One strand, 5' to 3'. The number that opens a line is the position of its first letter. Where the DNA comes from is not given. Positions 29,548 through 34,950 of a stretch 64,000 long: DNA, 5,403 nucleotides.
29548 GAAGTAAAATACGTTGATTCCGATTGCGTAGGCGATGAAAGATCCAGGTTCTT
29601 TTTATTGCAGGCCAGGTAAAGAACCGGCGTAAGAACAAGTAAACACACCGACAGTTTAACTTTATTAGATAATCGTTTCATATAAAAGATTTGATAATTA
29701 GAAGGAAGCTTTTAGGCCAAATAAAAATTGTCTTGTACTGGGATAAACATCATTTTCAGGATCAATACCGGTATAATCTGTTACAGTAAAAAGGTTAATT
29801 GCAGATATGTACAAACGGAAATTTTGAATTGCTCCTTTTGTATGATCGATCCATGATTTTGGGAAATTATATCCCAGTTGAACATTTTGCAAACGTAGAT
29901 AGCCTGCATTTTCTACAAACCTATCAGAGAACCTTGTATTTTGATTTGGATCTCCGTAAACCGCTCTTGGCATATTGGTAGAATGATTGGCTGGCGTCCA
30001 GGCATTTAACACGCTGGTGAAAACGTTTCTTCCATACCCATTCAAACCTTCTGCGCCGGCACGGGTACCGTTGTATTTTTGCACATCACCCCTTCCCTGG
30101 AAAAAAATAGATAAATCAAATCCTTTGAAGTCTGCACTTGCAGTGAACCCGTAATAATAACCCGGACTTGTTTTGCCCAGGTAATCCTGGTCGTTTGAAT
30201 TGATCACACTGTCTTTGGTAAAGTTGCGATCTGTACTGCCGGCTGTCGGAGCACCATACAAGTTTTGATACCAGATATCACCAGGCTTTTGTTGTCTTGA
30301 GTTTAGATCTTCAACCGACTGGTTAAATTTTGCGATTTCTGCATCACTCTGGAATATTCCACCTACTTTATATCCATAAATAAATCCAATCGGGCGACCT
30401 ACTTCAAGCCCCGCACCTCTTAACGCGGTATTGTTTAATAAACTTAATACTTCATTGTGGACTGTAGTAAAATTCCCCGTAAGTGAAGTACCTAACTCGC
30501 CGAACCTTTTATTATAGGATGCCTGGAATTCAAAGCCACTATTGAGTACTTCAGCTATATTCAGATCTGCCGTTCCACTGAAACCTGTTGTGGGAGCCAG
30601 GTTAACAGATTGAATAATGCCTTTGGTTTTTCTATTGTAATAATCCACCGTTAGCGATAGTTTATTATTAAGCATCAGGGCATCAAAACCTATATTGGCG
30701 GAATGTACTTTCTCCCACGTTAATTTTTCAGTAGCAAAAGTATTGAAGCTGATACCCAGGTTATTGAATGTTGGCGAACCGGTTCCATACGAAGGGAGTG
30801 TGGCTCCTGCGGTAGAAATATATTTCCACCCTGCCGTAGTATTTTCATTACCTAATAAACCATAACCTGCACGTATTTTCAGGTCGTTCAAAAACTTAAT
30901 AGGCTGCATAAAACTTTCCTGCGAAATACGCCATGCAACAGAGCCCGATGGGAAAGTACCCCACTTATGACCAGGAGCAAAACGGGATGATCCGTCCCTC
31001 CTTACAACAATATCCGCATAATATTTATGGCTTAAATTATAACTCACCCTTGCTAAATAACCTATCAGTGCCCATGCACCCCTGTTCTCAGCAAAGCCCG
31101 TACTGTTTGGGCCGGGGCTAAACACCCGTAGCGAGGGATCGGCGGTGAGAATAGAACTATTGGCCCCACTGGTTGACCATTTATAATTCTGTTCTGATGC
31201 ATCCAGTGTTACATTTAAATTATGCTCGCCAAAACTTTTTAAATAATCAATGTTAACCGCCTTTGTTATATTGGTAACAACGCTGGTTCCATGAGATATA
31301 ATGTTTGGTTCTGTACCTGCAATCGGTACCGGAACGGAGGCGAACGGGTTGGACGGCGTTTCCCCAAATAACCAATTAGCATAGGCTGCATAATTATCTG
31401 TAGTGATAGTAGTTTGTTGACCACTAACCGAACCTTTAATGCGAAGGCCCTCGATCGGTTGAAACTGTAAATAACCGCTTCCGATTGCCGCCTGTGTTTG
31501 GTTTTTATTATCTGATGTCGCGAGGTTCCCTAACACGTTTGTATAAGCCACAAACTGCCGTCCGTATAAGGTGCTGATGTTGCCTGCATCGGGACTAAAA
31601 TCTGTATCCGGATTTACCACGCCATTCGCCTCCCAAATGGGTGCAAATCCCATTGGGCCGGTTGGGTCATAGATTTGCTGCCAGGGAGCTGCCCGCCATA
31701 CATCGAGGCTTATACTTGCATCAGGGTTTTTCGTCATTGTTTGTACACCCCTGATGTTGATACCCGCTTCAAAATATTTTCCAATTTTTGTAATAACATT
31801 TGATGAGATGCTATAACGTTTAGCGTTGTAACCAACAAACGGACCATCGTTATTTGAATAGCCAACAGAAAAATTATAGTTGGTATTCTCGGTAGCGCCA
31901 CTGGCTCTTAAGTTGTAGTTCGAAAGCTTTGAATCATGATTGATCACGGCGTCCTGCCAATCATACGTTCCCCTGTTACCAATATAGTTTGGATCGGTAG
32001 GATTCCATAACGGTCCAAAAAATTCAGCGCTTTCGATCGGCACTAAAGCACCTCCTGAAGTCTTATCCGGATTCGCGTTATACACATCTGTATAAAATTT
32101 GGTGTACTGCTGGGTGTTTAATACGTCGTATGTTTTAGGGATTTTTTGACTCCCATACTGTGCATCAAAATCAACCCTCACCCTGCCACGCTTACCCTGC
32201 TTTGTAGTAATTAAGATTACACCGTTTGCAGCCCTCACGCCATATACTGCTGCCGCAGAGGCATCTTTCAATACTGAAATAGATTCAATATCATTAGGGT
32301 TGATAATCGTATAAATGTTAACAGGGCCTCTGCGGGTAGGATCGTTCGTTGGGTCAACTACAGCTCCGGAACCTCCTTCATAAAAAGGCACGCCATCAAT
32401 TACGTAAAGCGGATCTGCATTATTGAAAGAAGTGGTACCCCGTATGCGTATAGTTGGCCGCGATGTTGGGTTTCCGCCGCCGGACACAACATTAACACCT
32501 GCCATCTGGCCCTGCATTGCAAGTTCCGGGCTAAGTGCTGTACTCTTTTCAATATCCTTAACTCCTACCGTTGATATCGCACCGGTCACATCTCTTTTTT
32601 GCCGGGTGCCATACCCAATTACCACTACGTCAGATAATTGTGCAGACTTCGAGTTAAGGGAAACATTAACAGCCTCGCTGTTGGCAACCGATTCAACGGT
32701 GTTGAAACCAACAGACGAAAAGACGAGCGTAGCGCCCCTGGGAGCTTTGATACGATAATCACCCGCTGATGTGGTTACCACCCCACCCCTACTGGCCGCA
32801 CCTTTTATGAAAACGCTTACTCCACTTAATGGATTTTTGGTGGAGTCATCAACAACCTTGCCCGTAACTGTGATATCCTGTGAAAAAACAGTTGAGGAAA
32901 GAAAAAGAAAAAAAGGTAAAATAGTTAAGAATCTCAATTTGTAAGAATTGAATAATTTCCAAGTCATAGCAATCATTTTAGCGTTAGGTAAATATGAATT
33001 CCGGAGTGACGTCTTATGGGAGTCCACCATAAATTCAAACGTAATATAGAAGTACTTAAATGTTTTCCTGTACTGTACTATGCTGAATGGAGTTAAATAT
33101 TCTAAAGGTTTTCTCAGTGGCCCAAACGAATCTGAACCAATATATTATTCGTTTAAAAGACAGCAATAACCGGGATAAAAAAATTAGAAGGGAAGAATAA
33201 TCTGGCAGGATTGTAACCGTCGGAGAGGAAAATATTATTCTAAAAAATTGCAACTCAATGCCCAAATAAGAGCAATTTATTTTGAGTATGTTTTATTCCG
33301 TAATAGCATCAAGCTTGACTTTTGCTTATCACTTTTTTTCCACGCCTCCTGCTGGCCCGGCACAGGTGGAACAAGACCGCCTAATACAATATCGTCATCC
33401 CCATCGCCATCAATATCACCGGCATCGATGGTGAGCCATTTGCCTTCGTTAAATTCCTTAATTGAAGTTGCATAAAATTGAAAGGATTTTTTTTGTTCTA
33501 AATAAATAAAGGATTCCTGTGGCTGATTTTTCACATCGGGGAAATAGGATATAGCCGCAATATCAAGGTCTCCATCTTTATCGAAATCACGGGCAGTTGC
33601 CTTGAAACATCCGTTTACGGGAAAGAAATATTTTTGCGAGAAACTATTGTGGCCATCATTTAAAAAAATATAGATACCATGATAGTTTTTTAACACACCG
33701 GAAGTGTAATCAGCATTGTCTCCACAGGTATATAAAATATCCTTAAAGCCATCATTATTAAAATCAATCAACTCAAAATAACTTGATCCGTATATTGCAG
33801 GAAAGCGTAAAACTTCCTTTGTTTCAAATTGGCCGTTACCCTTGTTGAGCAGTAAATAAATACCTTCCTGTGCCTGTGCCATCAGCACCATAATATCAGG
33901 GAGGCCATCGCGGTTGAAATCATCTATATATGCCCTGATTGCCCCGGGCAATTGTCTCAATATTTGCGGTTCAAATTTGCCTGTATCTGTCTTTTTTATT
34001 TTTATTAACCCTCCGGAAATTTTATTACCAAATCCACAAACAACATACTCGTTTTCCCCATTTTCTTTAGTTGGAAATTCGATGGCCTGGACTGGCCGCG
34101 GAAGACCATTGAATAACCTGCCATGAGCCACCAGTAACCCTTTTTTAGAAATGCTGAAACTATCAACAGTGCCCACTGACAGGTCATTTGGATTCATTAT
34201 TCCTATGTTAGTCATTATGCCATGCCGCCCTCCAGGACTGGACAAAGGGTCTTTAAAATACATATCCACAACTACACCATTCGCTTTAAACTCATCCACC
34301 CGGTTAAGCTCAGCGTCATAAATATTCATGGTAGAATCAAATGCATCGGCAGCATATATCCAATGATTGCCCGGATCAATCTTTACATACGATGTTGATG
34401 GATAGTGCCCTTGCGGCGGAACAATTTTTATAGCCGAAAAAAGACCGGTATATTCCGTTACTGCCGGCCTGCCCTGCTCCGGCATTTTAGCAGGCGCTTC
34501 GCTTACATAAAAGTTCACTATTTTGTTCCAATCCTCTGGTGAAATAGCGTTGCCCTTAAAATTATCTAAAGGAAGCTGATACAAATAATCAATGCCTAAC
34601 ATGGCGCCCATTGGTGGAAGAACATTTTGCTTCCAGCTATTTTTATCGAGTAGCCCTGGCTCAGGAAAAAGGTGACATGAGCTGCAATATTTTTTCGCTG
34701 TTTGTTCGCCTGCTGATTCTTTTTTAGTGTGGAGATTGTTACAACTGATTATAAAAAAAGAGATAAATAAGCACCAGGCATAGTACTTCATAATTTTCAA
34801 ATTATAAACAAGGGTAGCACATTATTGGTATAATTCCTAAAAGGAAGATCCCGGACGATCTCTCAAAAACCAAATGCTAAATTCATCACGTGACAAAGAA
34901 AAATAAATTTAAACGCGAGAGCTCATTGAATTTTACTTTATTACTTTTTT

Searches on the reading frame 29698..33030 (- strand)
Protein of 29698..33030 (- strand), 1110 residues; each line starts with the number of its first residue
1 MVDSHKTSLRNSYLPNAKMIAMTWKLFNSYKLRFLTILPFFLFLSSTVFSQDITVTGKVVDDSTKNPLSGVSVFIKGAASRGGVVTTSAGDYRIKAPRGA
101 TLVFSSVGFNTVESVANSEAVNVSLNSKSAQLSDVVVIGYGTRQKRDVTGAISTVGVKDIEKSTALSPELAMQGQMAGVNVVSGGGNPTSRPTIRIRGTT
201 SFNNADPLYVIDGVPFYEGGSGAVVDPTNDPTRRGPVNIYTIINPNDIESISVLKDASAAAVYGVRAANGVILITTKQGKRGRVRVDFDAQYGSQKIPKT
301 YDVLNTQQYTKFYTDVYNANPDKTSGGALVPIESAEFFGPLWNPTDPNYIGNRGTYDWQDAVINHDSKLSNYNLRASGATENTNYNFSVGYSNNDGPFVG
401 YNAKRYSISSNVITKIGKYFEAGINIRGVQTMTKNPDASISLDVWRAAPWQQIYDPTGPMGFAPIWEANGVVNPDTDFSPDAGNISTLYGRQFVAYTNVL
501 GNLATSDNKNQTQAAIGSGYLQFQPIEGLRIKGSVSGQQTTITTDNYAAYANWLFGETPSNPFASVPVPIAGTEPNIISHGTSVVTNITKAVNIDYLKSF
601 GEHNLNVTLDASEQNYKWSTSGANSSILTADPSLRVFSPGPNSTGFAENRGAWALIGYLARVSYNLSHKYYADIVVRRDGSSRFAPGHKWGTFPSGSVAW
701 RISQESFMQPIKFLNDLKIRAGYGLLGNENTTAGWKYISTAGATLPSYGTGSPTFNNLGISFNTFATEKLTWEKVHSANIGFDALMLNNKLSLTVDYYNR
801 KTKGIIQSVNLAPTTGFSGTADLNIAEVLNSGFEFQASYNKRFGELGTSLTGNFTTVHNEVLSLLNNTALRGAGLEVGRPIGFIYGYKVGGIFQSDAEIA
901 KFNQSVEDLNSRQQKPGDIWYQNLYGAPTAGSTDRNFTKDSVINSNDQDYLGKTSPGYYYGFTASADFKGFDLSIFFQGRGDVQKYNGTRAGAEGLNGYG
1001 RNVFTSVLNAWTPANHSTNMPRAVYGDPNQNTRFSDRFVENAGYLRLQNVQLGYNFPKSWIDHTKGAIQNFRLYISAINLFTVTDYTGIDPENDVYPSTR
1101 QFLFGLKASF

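Call 6: search_protein_families(library=pfam, proteins=[window:29698-33030:-], max_evalue=0.01)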
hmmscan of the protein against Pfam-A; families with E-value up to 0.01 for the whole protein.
window:29698-33030:- (1110 aa): 4 families
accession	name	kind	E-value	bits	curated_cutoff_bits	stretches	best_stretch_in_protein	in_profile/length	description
PF07715.20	Plug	-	3e-18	66.7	23.9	1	145-271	2-107/107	TonB-dependent Receptor Plug Domain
PF13715.12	CarbopepD_reg_2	-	3.4e-14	53.1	32.2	1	55-137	1-88/88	CarboxypepD_reg-like domain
PF00593.30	TonB_dep_Rec_b-barrel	-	6.6e-13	49.7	27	1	486-859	38-350/436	TonB dependent receptor-like, beta-barrel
PF13620.12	CarboxypepD_reg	-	2.4e-07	31.4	32.3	1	54-119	1-71/82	Carboxypeptidase regulatory-like domain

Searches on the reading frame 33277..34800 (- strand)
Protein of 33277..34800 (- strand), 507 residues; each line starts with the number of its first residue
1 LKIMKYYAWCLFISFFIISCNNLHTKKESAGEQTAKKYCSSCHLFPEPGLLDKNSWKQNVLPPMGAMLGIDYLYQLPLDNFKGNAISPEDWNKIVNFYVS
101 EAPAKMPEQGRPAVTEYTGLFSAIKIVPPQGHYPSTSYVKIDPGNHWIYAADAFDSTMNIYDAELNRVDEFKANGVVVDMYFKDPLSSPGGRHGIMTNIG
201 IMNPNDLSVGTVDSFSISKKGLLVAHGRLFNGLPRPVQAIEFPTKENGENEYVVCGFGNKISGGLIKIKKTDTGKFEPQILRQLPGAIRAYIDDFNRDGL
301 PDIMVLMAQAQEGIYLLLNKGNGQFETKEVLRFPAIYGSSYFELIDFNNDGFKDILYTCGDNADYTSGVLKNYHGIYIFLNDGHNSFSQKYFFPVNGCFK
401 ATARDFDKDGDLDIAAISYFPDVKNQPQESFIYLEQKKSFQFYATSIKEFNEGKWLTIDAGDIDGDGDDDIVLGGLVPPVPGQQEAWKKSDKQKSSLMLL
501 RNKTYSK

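Call 6: search_protein_families(library=pfam, proteins=[window:33277-34800:-], max_evalue=0.01)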
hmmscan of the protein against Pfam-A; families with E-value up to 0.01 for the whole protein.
window:33277-34800:- (507 aa): 2 families
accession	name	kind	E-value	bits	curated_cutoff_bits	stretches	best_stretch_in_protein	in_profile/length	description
PF13517.12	FG-GAP_3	-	1.5e-26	93.2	26.9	3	294-356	1-60/61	FG-GAP-like repeat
PF01839.29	FG-GAP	-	8.5e-07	29.2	22.1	0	402-424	7-27/37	FG-GAP repeat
